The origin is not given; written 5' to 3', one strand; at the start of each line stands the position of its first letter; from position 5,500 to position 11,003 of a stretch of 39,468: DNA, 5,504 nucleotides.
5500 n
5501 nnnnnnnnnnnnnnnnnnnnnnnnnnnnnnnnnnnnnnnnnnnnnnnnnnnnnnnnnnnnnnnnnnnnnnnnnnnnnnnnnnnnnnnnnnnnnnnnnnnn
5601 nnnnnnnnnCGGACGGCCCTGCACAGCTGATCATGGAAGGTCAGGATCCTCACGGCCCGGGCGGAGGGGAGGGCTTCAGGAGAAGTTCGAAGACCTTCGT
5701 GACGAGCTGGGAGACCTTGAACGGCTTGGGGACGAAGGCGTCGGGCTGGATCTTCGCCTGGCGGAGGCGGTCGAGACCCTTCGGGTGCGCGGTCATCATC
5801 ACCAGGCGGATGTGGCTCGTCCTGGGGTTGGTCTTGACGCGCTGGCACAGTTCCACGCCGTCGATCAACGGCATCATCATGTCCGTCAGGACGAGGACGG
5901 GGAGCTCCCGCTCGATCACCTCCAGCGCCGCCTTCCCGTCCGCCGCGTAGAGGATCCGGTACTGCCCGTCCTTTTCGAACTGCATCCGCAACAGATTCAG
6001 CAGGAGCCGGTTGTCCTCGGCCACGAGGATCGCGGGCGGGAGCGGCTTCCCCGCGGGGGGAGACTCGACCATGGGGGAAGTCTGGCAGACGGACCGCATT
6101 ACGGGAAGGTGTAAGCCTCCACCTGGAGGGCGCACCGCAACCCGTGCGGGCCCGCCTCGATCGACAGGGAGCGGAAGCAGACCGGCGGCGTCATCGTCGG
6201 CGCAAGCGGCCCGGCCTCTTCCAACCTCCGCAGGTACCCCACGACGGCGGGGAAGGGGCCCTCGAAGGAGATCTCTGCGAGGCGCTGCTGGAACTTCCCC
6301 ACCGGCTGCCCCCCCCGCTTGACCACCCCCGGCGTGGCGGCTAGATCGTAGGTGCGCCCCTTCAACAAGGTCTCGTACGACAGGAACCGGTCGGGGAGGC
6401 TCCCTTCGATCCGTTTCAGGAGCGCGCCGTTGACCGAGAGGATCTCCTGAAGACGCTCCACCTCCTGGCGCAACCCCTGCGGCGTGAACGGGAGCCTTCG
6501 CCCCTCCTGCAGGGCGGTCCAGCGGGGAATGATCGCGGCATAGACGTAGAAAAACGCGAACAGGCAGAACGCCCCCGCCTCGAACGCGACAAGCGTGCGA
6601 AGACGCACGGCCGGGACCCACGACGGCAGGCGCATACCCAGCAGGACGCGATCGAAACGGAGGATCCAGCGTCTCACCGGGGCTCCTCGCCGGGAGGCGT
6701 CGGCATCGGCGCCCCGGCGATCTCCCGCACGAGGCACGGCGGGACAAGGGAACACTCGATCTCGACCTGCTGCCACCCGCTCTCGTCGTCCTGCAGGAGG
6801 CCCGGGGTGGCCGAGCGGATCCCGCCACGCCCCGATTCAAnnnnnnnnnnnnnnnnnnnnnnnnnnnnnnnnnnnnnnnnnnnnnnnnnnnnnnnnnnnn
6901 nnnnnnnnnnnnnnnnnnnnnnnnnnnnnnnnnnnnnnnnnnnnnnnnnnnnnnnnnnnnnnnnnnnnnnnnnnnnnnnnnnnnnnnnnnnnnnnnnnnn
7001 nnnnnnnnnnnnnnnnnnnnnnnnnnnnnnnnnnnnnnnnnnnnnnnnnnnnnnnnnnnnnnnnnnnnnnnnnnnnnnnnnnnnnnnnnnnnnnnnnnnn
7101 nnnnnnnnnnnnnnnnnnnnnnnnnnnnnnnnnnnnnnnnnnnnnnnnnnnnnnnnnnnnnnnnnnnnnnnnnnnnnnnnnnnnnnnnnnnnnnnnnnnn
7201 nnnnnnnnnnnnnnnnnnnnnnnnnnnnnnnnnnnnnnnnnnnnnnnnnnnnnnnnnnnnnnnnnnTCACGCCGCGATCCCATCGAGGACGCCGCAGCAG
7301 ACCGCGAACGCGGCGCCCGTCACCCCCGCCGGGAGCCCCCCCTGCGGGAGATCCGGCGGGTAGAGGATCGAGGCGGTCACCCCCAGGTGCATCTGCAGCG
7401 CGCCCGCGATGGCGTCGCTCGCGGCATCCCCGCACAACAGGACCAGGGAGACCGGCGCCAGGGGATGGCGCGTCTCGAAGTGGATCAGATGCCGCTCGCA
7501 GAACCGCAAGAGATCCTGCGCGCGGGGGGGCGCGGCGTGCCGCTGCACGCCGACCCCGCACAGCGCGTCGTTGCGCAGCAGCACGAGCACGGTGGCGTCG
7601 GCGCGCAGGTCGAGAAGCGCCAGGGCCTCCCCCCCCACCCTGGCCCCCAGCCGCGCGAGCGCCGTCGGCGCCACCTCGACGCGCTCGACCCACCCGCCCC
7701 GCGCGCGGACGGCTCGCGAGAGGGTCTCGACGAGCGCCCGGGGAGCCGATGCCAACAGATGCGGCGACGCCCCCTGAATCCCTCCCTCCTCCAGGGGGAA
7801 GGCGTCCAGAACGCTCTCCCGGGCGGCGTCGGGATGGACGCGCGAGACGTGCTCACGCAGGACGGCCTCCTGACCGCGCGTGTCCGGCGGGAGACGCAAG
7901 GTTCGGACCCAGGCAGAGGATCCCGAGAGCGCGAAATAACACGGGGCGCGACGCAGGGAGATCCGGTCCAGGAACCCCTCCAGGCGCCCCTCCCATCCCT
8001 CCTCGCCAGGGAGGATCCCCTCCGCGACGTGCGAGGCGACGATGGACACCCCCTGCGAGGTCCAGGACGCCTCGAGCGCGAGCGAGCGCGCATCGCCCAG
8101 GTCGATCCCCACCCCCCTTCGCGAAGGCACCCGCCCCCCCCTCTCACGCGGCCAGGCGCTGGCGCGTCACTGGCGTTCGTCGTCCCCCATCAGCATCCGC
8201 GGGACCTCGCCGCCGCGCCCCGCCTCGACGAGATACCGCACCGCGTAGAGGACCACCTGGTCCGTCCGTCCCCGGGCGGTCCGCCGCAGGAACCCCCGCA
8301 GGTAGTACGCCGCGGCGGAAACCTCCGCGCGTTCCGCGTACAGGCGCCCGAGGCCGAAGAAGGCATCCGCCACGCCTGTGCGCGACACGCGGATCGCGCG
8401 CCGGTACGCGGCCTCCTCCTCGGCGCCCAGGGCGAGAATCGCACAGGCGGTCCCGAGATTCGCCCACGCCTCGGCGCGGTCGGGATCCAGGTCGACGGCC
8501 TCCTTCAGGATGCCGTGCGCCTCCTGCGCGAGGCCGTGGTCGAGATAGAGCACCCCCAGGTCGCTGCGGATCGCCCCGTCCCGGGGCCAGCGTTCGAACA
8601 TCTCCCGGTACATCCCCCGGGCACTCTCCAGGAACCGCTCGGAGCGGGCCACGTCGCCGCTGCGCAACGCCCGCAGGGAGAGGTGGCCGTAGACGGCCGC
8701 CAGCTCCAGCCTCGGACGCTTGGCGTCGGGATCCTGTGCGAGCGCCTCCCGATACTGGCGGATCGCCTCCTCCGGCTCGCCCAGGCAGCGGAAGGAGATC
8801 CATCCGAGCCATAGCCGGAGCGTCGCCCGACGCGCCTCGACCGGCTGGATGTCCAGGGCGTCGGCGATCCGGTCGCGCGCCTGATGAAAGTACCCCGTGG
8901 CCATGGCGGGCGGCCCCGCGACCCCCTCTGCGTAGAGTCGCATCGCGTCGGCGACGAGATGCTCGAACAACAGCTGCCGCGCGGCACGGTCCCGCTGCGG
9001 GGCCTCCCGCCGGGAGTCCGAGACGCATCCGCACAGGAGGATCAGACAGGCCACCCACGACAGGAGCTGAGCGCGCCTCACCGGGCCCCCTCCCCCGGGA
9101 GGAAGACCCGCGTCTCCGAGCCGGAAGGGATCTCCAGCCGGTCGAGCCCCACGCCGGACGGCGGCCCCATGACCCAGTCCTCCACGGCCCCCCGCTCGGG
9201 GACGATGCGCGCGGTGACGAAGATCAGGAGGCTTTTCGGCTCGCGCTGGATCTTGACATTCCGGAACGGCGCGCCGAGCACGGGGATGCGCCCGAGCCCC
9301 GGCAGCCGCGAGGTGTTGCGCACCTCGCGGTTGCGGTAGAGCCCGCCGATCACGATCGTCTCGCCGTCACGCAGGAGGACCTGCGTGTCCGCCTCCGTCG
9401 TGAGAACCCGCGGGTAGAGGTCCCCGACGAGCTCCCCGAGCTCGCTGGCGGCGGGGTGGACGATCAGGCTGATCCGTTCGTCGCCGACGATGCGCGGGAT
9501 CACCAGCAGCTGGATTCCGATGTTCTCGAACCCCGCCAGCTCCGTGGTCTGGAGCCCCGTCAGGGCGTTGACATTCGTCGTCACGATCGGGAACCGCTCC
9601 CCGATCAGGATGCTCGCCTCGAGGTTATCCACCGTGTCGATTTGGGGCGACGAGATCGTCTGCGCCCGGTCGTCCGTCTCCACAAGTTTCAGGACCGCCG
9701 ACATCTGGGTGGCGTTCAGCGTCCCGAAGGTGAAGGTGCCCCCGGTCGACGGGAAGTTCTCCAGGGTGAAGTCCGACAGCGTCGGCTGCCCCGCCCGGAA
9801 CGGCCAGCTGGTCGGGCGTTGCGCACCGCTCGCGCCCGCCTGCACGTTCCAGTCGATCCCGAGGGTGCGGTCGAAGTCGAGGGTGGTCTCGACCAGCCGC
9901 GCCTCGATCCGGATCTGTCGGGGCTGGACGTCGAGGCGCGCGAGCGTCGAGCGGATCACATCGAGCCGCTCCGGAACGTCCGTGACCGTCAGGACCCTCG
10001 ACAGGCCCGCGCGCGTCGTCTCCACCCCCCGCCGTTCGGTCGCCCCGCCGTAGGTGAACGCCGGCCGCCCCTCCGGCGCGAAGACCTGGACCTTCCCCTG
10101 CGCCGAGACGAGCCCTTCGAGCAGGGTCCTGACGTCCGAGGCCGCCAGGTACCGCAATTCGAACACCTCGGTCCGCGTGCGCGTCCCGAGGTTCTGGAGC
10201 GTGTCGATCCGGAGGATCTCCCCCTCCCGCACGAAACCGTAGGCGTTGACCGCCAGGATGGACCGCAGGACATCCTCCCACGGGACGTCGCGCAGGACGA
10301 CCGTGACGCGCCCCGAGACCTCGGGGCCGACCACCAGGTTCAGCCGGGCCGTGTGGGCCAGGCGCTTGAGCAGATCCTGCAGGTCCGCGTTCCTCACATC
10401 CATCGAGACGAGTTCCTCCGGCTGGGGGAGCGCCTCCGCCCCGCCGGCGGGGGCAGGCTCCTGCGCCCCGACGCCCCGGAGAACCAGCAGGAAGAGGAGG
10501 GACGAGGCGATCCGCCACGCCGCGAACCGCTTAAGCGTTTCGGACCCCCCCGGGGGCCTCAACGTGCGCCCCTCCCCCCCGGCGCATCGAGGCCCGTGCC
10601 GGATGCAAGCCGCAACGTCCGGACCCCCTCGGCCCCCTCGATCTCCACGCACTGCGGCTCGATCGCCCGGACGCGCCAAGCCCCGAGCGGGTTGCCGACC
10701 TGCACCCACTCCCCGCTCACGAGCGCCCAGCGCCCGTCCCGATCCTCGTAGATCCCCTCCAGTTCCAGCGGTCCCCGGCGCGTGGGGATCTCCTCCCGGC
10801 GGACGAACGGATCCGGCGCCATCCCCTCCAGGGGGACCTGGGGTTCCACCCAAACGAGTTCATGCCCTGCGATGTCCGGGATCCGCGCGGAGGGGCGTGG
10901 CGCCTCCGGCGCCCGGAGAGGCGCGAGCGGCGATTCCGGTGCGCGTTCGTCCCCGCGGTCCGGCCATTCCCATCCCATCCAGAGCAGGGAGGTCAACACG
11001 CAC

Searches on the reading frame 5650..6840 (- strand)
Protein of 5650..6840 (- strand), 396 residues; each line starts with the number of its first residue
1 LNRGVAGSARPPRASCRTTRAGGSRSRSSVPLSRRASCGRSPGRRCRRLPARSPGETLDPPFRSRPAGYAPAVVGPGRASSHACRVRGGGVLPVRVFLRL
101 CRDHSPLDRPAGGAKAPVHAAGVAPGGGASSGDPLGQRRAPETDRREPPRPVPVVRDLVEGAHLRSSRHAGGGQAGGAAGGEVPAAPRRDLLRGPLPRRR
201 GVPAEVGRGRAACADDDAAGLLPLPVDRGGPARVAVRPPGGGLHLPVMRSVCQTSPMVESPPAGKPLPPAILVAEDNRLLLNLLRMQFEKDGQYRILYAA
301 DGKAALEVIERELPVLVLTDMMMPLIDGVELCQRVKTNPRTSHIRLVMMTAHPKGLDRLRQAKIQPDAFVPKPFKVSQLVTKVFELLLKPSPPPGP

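Call 37: search_protein_families(library=pfam, proteins=[window:5650-6840:-], max_evalue=0.01)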
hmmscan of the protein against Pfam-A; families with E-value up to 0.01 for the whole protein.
window:5650-6840:- (396 aa): 1 family
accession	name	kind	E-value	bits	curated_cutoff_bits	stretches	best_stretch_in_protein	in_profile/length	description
PF00072.30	Response_reg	-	4e-20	72.5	30.2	1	271-383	1-110/111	Response regulator receiver domain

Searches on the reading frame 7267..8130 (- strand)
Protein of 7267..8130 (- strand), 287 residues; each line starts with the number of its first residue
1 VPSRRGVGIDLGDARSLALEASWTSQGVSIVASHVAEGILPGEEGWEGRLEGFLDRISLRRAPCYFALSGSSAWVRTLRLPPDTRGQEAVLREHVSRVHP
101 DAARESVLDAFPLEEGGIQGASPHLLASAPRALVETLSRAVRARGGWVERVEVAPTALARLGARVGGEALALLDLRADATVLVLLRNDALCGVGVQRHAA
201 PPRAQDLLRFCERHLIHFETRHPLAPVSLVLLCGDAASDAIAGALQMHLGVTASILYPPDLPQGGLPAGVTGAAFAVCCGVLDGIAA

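Call 15: search_protein_families(library=pfam, proteins=[window:7267-8130:-], max_evalue=0.01)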
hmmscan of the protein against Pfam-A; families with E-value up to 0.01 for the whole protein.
window:7267-8130:- (287 aa): 0 families

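Call 49: search_protein_families(library=pfam, proteins=[window:7267-8130:-], max_evalue=5)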
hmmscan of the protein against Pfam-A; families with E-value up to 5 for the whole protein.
window:7267-8130:- (287 aa): 0 families

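Call 50: search_solved_structures(query=window:7267-8130:-, max_evalue=10)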
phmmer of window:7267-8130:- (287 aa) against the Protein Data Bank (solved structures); distinct sequences matched with E-value up to 10: 2.
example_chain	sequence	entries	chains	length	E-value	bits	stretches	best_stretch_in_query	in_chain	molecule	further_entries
4h8n_A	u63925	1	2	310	2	10.9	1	203-268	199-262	Conjugated polyketone reductase C2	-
3vxg_A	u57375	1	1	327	2.2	10.8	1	203-268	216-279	Conjugated polyketone reductase C2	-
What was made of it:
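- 6099..8130 (-): Three ORFs that look PilM-, PilN- (LNLLP motif) and PilO-like by eye only. No Pfam or PDB sequence hit (calls 49, 50).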

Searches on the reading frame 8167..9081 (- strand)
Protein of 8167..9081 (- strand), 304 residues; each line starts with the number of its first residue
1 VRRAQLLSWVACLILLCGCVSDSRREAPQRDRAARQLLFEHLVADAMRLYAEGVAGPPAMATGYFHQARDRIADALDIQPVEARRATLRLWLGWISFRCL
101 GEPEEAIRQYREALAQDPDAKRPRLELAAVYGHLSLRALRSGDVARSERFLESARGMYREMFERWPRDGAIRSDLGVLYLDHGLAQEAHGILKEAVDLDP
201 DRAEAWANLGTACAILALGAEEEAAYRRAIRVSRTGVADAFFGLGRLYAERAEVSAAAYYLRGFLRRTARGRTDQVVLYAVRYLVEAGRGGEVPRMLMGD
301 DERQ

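Call 37: search_protein_families(library=pfam, proteins=[window:8167-9081:-], max_evalue=0.01)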
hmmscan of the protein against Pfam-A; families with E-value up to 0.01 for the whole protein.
window:8167-9081:- (304 aa): 13 families
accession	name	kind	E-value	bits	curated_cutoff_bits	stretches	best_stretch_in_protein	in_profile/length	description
PF13414.12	TPR_11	-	6e-13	48.7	26.8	1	100-132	7-39/42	TPR repeat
PF14559.12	TPR_19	-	1.5e-10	41.7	25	2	152-208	8-63/68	Tetratricopeptide repeat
PF13432.12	TPR_16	-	8.1e-10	39.4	32.7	2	141-201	3-63/65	Tetratricopeptide repeat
PF13431.12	TPR_17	-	1.5e-08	34.7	24.4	0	192-214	2-24/34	Tetratricopeptide repeat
PF13428.12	TPR_14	-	3.4e-08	33.8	23.5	2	91-129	6-43/44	Tetratricopeptide repeat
PF13424.12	TPR_12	-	4.1e-08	33.7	30.1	1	128-199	3-75/77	Tetratricopeptide repeat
PF24575.1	TPR_Slam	-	5.7e-08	33.6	35.2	1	97-130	57-90/104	Surface lipoprotein assembly modifier, N-terminal TPR repeats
PF07719.23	TPR_2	-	2.6e-06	27.6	27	1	98-119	12-33/34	Tetratricopeptide repeat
PF13174.12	TPR_6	-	7.9e-06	26.6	26.3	0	90-119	4-32/33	Tetratricopeptide repeat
PF00515.34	TPR_1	-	2e-05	24.7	27.8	0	98-119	12-33/34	Tetratricopeptide repeat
PF13181.12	TPR_8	-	6e-05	23.3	25.7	0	100-119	14-33/34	Tetratricopeptide repeat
PF04733.20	Coatomer_E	-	0.0022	17.9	21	1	154-226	186-256/290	Coatomer epsilon subunit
PF13374.12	TPR_10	-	0.0024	18.3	27.5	0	171-197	4-30/42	Tetratricopeptide repeat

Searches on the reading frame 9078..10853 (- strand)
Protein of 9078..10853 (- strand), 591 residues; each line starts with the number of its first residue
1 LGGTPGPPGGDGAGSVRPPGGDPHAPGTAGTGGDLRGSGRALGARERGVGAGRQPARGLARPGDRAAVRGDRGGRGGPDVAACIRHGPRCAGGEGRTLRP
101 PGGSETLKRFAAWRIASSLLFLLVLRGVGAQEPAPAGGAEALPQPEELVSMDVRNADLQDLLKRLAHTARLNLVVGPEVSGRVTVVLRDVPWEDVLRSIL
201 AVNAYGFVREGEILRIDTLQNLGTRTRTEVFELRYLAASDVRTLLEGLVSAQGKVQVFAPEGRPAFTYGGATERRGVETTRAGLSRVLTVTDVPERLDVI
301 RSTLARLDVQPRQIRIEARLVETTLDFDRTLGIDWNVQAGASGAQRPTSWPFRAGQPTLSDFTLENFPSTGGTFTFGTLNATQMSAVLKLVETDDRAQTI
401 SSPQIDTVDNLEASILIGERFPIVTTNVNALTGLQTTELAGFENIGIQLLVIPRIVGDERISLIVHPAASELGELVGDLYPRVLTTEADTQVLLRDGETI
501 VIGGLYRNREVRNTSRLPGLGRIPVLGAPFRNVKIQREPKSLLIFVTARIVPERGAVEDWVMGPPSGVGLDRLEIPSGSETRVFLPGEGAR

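Call 15: search_protein_families(library=pfam, proteins=[window:9078-10853:-], max_evalue=0.01)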
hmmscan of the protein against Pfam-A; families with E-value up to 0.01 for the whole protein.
window:9078-10853:- (591 aa): 4 families
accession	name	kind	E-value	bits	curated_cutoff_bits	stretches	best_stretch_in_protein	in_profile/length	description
PF00263.26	Secretin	-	1e-37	129.8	27.5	1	391-551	2-168/169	Bacterial type II and III secretion system protein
PF03958.22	Secretin_N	-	2.5e-07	31.2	28.2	1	228-313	1-69/69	Bacterial type II/III secretion system short domain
PF07660.19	STN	-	2.9e-06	27.4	28.4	1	171-211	1-44/52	Secretin and TonB N terminus short domain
PF21305.2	type_II_gspD_N0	-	6.5e-06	26.4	27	1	152-216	2-71/71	GspD-like, N0 domain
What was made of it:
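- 9078..10853 (-): Secretin (GspD/PilQ type). Secretin E 1e-37, Secretin_N, STN and N0 (call 15).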
